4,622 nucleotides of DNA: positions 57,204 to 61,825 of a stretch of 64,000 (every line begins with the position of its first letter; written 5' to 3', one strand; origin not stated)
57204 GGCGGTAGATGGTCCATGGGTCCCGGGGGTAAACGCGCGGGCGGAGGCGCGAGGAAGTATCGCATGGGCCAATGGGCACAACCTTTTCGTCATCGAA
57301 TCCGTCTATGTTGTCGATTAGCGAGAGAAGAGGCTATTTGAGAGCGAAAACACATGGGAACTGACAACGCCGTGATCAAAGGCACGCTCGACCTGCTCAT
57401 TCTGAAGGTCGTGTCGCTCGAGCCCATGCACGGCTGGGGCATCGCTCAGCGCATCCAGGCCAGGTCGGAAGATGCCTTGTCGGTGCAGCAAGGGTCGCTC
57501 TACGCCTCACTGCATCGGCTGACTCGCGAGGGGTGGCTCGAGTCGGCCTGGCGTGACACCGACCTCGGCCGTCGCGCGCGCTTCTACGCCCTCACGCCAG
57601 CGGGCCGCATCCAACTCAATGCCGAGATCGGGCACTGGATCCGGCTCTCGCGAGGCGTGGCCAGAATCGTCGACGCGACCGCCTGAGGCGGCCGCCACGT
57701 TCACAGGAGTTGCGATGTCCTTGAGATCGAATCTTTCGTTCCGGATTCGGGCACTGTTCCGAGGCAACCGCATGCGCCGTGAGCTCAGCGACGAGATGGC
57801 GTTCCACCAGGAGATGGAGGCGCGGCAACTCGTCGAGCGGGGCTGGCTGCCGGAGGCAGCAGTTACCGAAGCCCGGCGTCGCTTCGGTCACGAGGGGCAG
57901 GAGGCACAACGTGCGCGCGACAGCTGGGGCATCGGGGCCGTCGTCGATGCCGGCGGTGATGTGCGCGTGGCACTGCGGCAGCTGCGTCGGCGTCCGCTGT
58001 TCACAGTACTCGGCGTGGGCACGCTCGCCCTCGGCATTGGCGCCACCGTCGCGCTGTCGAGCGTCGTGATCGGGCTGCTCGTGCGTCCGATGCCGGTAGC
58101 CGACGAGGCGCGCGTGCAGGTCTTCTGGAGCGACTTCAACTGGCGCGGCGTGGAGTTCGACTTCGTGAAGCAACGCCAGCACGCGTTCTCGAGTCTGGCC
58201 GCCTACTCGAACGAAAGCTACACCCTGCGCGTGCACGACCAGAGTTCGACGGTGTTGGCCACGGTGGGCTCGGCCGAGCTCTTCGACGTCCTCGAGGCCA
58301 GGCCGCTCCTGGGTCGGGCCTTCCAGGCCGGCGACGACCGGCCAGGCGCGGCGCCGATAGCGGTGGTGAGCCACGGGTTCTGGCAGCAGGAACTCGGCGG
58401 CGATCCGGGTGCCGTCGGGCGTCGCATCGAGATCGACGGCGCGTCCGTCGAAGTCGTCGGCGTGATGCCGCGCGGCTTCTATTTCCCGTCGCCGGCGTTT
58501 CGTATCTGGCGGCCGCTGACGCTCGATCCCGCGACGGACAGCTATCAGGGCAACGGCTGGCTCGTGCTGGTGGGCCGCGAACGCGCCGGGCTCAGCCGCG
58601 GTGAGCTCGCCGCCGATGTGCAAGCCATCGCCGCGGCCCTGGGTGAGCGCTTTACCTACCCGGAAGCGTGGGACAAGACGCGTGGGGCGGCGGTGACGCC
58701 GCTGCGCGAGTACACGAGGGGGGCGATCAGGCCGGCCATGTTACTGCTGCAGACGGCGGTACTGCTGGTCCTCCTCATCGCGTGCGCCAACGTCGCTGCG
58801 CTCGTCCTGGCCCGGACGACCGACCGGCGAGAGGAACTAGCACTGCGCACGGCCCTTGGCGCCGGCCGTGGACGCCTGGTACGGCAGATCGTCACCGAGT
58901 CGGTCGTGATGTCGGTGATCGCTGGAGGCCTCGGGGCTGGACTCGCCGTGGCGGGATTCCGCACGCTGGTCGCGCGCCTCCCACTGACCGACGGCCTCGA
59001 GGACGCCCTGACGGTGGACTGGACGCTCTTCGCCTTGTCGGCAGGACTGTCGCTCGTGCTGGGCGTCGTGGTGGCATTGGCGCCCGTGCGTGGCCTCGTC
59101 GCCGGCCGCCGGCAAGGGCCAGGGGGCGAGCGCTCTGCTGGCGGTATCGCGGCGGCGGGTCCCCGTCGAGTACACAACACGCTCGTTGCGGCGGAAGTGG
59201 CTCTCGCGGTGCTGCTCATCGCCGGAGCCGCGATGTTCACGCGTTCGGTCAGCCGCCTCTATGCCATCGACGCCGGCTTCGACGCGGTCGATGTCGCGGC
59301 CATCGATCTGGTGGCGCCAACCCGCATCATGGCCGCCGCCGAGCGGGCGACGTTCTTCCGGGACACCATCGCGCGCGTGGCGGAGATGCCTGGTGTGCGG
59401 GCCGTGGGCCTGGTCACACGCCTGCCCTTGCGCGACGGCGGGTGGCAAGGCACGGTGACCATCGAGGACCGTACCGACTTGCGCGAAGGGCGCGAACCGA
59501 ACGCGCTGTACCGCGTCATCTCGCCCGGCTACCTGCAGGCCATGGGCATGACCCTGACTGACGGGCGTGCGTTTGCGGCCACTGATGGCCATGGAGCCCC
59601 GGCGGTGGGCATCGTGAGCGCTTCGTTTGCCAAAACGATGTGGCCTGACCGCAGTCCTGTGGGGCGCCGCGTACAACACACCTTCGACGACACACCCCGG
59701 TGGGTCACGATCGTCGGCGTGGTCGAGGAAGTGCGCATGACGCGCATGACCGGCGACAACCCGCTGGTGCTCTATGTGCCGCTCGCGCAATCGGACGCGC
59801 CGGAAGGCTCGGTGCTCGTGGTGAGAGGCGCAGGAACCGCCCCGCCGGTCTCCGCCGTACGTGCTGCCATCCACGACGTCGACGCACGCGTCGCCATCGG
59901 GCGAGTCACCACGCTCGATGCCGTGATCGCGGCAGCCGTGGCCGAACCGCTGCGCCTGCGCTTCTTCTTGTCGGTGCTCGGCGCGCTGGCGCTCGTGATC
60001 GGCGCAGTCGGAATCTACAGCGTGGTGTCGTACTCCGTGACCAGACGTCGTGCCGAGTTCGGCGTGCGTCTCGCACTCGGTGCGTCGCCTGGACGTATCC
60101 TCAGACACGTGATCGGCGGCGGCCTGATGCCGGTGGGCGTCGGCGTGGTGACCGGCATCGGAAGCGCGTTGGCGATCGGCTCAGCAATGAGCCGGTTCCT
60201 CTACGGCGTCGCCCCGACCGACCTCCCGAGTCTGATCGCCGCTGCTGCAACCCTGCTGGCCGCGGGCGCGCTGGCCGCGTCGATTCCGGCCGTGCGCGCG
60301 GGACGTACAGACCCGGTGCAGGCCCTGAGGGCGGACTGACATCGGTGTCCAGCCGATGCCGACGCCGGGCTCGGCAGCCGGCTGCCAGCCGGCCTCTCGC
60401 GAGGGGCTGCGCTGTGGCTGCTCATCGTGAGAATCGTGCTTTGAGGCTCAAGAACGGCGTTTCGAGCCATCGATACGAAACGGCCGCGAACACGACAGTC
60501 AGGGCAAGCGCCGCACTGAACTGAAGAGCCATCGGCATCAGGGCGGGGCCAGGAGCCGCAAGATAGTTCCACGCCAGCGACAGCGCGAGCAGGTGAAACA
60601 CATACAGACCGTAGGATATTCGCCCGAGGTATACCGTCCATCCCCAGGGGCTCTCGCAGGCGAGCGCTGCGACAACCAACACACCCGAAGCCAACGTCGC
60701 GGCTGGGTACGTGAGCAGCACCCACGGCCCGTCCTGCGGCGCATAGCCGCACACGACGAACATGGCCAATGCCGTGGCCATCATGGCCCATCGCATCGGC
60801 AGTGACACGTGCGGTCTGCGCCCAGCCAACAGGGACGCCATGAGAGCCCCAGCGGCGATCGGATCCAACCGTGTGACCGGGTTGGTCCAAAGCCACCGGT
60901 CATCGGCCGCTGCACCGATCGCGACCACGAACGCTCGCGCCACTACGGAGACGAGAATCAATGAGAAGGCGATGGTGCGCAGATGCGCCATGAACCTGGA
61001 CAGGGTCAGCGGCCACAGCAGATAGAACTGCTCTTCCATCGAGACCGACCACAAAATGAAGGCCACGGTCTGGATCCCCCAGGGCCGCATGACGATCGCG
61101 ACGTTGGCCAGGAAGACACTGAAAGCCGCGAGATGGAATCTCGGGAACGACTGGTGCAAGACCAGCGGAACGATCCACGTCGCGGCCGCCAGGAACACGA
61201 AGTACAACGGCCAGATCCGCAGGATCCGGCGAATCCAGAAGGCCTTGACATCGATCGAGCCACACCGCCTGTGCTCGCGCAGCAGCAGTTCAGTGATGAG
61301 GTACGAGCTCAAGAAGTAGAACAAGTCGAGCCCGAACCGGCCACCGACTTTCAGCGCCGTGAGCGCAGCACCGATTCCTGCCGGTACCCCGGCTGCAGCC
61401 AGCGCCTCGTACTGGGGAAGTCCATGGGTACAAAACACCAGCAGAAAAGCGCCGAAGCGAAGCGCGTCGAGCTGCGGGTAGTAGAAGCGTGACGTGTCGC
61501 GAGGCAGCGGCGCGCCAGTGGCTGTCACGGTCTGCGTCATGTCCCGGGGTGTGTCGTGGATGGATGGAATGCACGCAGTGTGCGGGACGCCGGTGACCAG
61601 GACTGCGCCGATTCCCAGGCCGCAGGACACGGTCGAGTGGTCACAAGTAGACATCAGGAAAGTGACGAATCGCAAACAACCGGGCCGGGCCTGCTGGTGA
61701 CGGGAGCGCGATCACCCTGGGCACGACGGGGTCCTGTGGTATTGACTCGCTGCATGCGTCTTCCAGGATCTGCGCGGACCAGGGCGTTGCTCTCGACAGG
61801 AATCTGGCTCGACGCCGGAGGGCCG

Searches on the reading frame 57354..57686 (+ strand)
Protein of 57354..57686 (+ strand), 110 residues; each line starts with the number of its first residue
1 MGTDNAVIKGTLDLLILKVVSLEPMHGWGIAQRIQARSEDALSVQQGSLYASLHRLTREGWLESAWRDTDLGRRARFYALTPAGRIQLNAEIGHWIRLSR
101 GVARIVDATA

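Call 88: search_protein_families(library=pfam, proteins=[window:57354-57686:+], max_evalue=0.001)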
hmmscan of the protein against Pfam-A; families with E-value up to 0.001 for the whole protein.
window:57354-57686:+ (110 aa): 1 family
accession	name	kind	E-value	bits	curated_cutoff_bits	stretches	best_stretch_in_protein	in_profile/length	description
PF03551.20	PadR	-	1.6e-19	70.1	27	1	16-89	1-74/75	Transcriptional regulator PadR-like family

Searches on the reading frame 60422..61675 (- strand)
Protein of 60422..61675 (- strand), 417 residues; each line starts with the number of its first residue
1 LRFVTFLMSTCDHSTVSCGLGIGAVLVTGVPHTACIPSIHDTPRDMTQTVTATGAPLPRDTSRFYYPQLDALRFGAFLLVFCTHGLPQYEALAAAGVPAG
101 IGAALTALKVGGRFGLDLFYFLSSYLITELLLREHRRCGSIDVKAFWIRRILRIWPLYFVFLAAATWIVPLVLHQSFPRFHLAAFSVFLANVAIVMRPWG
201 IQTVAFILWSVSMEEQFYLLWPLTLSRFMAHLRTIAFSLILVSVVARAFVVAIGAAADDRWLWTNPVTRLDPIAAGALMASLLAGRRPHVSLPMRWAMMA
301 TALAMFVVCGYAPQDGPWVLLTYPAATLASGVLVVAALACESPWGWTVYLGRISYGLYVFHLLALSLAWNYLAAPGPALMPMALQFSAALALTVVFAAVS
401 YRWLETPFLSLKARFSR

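Call 88: search_protein_families(library=pfam, proteins=[window:60422-61675:-], max_evalue=0.001)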
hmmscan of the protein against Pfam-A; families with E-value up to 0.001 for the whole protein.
window:60422-61675:- (417 aa): 1 family
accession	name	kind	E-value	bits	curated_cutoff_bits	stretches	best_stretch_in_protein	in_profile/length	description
PF01757.29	Acyl_transf_3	-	3.3e-26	92.5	31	1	68-401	3-325/326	Acyltransferase domain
